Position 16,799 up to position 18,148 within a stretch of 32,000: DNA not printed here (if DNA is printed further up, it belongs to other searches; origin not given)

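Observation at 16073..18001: Class II (DxDDTA) barrel and class I (2 x DDxxD) isoprenoid fold in one reading frame, split by a single TGA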

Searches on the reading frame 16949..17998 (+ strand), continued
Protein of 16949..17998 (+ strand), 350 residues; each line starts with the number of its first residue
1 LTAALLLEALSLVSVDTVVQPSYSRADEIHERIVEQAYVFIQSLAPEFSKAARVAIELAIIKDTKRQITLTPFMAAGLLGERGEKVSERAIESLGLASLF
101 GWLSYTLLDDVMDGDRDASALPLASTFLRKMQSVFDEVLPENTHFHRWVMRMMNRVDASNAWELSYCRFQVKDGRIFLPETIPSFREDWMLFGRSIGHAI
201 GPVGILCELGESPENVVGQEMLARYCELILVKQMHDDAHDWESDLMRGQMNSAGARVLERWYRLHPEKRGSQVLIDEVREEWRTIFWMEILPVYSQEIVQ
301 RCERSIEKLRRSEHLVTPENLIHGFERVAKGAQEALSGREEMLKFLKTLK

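Call 49: fold_search(model_id=the predicted structure, library=pdb)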
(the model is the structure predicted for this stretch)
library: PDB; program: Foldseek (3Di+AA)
matches with E <= 10: 324; with E <= 0.001: 55
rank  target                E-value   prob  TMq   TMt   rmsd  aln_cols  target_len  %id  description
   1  3mav_B                7.9e-05  1.00  0.61  0.62   5.8       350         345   11  Crystal structure of Plasmodium vivax putative farnesyl pyrophosphate synthase (Pv092040) (released 2010-04-14)
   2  3cc9_A                1.1e-04  1.00  0.49  0.50   8.4       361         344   12  Crystal structure of Plasmodium vivax putative polyprenyl pyrophosphate synthase in complex with geranylgeranyl diphos (released 2008-03-25)
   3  3mav_A                1.1e-04  1.00  0.62  0.62   6.0       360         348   11  Crystal structure of Plasmodium vivax putative farnesyl pyrophosphate synthase (Pv092040) (released 2010-04-14)
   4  3mav_C                1.1e-04  1.00  0.56  0.56   6.9       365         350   12  Crystal structure of Plasmodium vivax putative farnesyl pyrophosphate synthase (Pv092040) (released 2010-04-14)
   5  3cc9_C                1.1e-04  1.00  0.53  0.56   7.0       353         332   11  Crystal structure of Plasmodium vivax putative polyprenyl pyrophosphate synthase in complex with geranylgeranyl diphos (released 2008-03-25)
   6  3mav_D                1.2e-04  1.00  0.56  0.55   7.3       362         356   12  Crystal structure of Plasmodium vivax putative farnesyl pyrophosphate synthase (Pv092040) (released 2010-04-14)
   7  3ph7_C                1.2e-04  1.00  0.53  0.56   7.3       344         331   11  Crystal structure of Plasmodium vivax putative polyprenyl pyrophosphate synthase in complex with geranylgeranyl diphos (released 2010-11-17)
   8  4p0x                  1.6e-04  1.00  0.59  0.62   5.6       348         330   12  Human farnesyl diphosphate synthase in complex with Taxodione (released 2014-07-02)
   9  5hn8_D                2.3e-04  1.00  0.53  0.55   7.4       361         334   12  Crystal structure of Plasmodium vivax geranylgeranylpyrophosphate synthase complexed with BPH-1182 (released 2016-09-07)
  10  3ph7_A                2.5e-04  1.00  0.55  0.55   7.1       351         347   11  Crystal structure of Plasmodium vivax putative polyprenyl pyrophosphate synthase in complex with geranylgeranyl diphos (released 2010-11-17)
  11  1zw5                  3.0e-04  1.00  0.63  0.65   5.0       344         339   12  X-ray structure of Farnesyl diphosphate synthase protein (released 2005-06-28)
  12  5hn9_A                3.0e-04  1.00  0.54  0.54   7.4       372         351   12  Crystal structure of Plasmodium vivax geranylgeranylpyrophosphate synthase complexed with BPH-1186 (released 2016-09-07)
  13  2ogd_A                3.3e-04  1.00  0.54  0.53   7.2       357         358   15  T. Brucei Farnesyl Diphosphate Synthase Complexed with Bisphosphonate BPH-527 (released 2007-10-02)
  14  4rxd_A                3.4e-04  1.00  0.55  0.54   7.3       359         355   15  T. Brucei Farnesyl Diphosphate Synthase Complexed with Risedronate (released 2015-04-15)
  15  5hn9_C                3.4e-04  1.00  0.52  0.55   7.3       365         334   12  Crystal structure of Plasmodium vivax geranylgeranylpyrophosphate synthase complexed with BPH-1186 (released 2016-09-07)
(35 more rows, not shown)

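Call 53: predict_structure(alignment_id=A3)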
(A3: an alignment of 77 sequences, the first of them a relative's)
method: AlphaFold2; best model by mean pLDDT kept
length: 644 residues; sequences in the alignment: 77
mean_pLDDT: 95.3   pTM: 0.89
mean pLDDT of the five models: 95.3, 95.2, 94.7, 94.5, 94.3
residues with pLDDT >= 90: 613; 70-90: 21; 50-70: 10; < 50: 0
segments of 3 or more residues with pLDDT < 50: none
pLDDT, mean of each block of 10 residues (from residue 1): 93 98 96 77 96 97 97 97 95 91 97 97 96 95 96 94 98 94 96 96 96 87 96 94 97 95 96 95 94 98 86 73 97 98 97 95 97 95 98 97 94 97 96 96 97 96 97 97 95 98 98 98 98 97 98 98 98 96 96 98 98 97 97 94 93
secondary structure, 60 per line:
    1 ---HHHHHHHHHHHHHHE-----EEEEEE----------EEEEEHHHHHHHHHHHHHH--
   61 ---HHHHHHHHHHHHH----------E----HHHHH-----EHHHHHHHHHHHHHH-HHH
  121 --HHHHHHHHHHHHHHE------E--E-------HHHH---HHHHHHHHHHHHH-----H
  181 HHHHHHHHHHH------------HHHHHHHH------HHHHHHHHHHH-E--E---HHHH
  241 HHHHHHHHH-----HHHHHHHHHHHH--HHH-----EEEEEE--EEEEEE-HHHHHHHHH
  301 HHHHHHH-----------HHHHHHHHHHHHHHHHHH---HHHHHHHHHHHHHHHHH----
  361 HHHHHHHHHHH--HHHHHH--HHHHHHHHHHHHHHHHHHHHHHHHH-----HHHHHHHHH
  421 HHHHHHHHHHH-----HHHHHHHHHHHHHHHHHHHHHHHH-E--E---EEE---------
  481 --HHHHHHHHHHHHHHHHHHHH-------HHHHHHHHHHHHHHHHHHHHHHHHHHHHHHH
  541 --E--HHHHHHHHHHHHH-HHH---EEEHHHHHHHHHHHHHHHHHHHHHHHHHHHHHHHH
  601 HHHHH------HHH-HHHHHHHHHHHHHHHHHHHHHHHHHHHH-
elements in order: H4-17 E24-29 E40-44 H45-58 H64-76 H92-96 H103-116 H123-136 H155-158 H162-174 H180-191 H204-211 H218-228 H237-249 H255-266 E277-282 E285-290 H292-307 H319-336 H340-356 H361-371 H374-379 H382-406 H412-431 H437-460 E469-471 H483-502 H510-540 H546-558 E566-568 H569-605 H616-643

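Call 59: fold_search(model_id=the predicted structure, library=pdb)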
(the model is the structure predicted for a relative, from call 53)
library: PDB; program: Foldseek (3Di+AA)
matches with E <= 10: 530; with E <= 0.001: 11
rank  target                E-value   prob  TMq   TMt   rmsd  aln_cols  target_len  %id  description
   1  9mhs_A                9.9e-09  1.00  0.39  0.51   3.4       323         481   20  Drimenol synthase (released 2025-07-16)
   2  9m7f_A                1.2e-08  1.00  0.37  0.46   3.7       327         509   19  Crystal structure of AsDMS D333N mutant in complex with farnesyl pyrophosphate (released 2025-09-10)
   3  9m7e_B                1.4e-08  1.00  0.38  0.47   3.6       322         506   19  Crystal structure of AsDMS D333N mutant in complex with drimenyl phosphate (released 2025-09-10)
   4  9m7f_B                1.6e-08  1.00  0.39  0.47   3.7       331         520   18  Crystal structure of AsDMS D333N mutant in complex with farnesyl pyrophosphate (released 2025-09-10)
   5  9m7e_A                2.0e-08  1.00  0.36  0.44   4.0       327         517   18  Crystal structure of AsDMS D333N mutant in complex with drimenyl phosphate (released 2025-09-10)
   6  9m7d_A                2.9e-08  1.00  0.37  0.46   3.6       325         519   19  Crystal structure of AsDMS D333N mutant (released 2025-09-10)
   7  9mhs_B                3.9e-08  1.00  0.38  0.48   3.3       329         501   19  Drimenol synthase (released 2025-07-16)
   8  8pak_A                5.4e-07  1.00  0.35  0.61   5.7       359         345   15  Crystal Structure of a Squalene-Hopene Cyclase from Cystobacter fuscus (released 2024-06-26)
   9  6sbc                  7.8e-06  1.00  0.34  0.58   5.5       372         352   14  Structure of type II terpene cyclase MstE from Scytonema in complex with farnesyl dihydroxybenzoate (released 2020-07-15)
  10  1sqc                  5.0e-04  1.00  0.31  0.32   9.4       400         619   12  SQUALENE-HOPENE-CYCLASE FROM ALICYCLOBACILLUS ACIDOCALDARIUS (released 1997-12-17)
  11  6b06_A                9.3e-04  1.00  0.35  0.61   5.7       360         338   13  Crystal structure of CfFPPS2, a lepidopteran type-II farnesyl diphosphate synthase, complexed with IPP and [2-(1-methy (released 2017-12-13)
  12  4n1z                  2.2e-03  1.00  0.38  0.67   4.9       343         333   14  Crystal Structure of Human Farnesyl Diphosphate Synthase in Complex with BPH-1222 (released 2014-12-10)
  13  7xru                  2.9e-03  1.00  0.31  0.39   4.7       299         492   13  Drimenyl diphosphate synthase D303E from Streptomyces showdoensis in complex with 2-fluorofarnesyl diphosphate (2F-FPP)  (released 2023-03-15)
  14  9e2m_B                3.7e-03  0.96  0.22  0.24  29.4       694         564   11  Variediene synthase with one cyclase (conformation 3) (released 2025-05-21)
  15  9e2i_F                4.0e-03  1.00  0.28  0.29  29.5       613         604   11  Variediene synthase with six cyclases (released 2025-05-21)
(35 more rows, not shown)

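Call 64: find_related_loci(query=A3, collection=genome_contigs, flank=5000)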
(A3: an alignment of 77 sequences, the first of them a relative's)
Query A3 (644 aa) in genome_contigs; peptide patterns used: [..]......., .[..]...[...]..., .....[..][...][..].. (x = any residue, [..] = any of these).
448 stretches matched a pattern; 369 encode a relative of the query (tblastn E <= 1e-3); the best 80 are kept; 80 distinct loci.
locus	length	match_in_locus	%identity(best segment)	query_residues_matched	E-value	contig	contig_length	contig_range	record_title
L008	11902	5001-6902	49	11-643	0e+0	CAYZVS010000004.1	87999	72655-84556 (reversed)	MAG TPA_asm: uncultured Gammaproteobacteria bacterium isolate SRP128246_co1_414 genome assembly, contig: NODE_173_length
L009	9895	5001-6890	34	18-642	2e-118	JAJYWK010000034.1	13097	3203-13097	MAG: bacterium isolate FK3.bin112 NODE_9573_length_13097_cov_1.841480, whole genome shotgun sequence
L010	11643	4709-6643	33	11-641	3e-117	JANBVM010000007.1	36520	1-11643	MAG: Patescibacteria group bacterium isolate AMOR_Bin_1762 NODE_7_length_36520_cov_36.600691, whole genome shotgun seque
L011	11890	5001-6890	34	18-642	2e-116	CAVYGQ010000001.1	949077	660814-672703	MAG: Candidatus Doudnabacteria bacterium isolate MFD03726.bin.1.74 genome assembly, contig: contig_17402, whole genome s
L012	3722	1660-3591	33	8-642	3e-118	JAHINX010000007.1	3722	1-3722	MAG: Patescibacteria group bacterium isolate KR13_S3.mb.1 KR13_S3.mb.1_k141_72583, whole genome shotgun sequence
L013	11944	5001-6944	33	7-640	5e-114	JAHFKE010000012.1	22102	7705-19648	MAG: Candidatus Levyibacteriota bacterium isolate nzgw402 NODE_1396_length_22103_cov_3.735374, whole genome shotgun sequ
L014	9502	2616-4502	34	18-641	7e-114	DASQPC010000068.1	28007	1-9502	MAG TPA_asm: Candidatus Methylomirabilota bacterium isolate SMAG_U10819 k141_3008430, whole genome shotgun sequence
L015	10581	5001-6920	32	11-644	2e-111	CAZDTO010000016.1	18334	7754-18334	MAG TPA_asm: uncultured Gammaproteobacteria bacterium isolate binchicken_co38_474 genome assembly, contig: NODE_6403_len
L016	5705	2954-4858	33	11-642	2e-110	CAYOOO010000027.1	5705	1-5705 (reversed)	MAG TPA_asm: uncultured Gammaproteobacteria bacterium isolate binchicken_co110_106 genome assembly, contig: NODE_31225_l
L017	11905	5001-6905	33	11-642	4e-110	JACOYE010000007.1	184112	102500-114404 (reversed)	MAG: Candidatus Microgenomates bacterium isolate NC_groundwater_171_Ag_S-0.1um_39_14 S4_GD2017_2_S1_scaffold_24, whole g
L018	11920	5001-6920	34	2-642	4e-110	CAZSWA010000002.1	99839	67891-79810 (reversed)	MAG TPA_asm: uncultured Gammaproteobacteria bacterium isolate SRP272529_co1_257 genome assembly, contig: NODE_166_length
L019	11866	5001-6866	34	8-629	9e-105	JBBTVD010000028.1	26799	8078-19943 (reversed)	MAG: Patescibacteria group bacterium isolate H14-bin010_1 H14_bin010_1_000000000028, whole genome shotgun sequence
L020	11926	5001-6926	33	1-642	1e-104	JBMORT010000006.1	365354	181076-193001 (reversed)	MAG: Patescibacteria group bacterium isolate Betzabe_MAG187 MAG187_6, whole genome shotgun sequence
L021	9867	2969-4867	32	11-642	1e-104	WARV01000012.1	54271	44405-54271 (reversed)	MAG: Patescibacteria group bacterium isolate AMAZON01 genome_12, whole genome shotgun sequence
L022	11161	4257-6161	31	2-643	1e-104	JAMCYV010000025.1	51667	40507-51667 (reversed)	MAG: Patescibacteria group bacterium isolate FK_Sedi_B_Bin.336 NODE_1627_length_51667_cov_7.87154, whole genome shotgun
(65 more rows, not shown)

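Call 87: search_solved_structures(query=A3, max_evalue=10, show_alignments=0)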
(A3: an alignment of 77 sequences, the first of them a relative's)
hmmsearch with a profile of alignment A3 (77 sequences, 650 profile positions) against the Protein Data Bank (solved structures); distinct sequences matched with E-value up to 10: 24.
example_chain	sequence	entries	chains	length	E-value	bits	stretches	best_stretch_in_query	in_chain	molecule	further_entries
9mhs_B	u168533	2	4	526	1.1e-15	60.4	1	43-310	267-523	Drimenol Synthase | Haloacid dehalogenase superfamily, subfamily IA, variant 3 with third motif having DD or E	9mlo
9m7d_A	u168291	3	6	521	1.2e-14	57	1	43-310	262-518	Haloacid dehalogenase superfamily, subfamily IA, variant 3 with third motif having DD or E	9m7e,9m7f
2f9j_A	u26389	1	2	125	0.1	14.3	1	407-447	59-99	Pre-mRNA branch site protein p14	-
2f9d_A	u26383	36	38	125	0.1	14.3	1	407-447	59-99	Pre-mRNA branch site protein p14 | Splicing factor 3B subunit 6 | SF3b14a, Splicing factor 3B subunit 6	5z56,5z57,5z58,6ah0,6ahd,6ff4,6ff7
8pak_A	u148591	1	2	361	0.11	14.2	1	9-283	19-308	Squalene--hopene cyclase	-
3lqv_A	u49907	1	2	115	0.44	12.2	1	407-447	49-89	Pre-mRNA branch site protein p14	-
3eqy_A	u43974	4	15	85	0.63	11.6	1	503-541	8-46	Mdm4 protein | Protein Mdm4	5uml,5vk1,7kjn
2fho_B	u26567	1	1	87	0.69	11.5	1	407-440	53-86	spliceosomal protein p14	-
4rxz_A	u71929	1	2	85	0.87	11.2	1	503-540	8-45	Protein Mdm4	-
4ipf_A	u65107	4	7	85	0.91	11.1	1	506-540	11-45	E3 ubiquitin-protein ligase Mdm2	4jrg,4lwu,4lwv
4j3e_A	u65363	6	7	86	0.93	11.1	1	506-540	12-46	E3 ubiquitin-protein ligase Mdm2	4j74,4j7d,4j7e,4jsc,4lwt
2mwy_A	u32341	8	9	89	0.96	11.1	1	503-540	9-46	Protein Mdm4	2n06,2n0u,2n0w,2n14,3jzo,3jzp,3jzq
3lbj_E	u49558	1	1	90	0.98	11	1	503-540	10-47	Protein Mdm4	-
8ia5_A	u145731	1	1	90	0.98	11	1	503-540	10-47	Protein Mdm4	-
3dab_A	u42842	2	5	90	0.98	11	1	503-540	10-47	Mdm4 protein | Protein Mdm4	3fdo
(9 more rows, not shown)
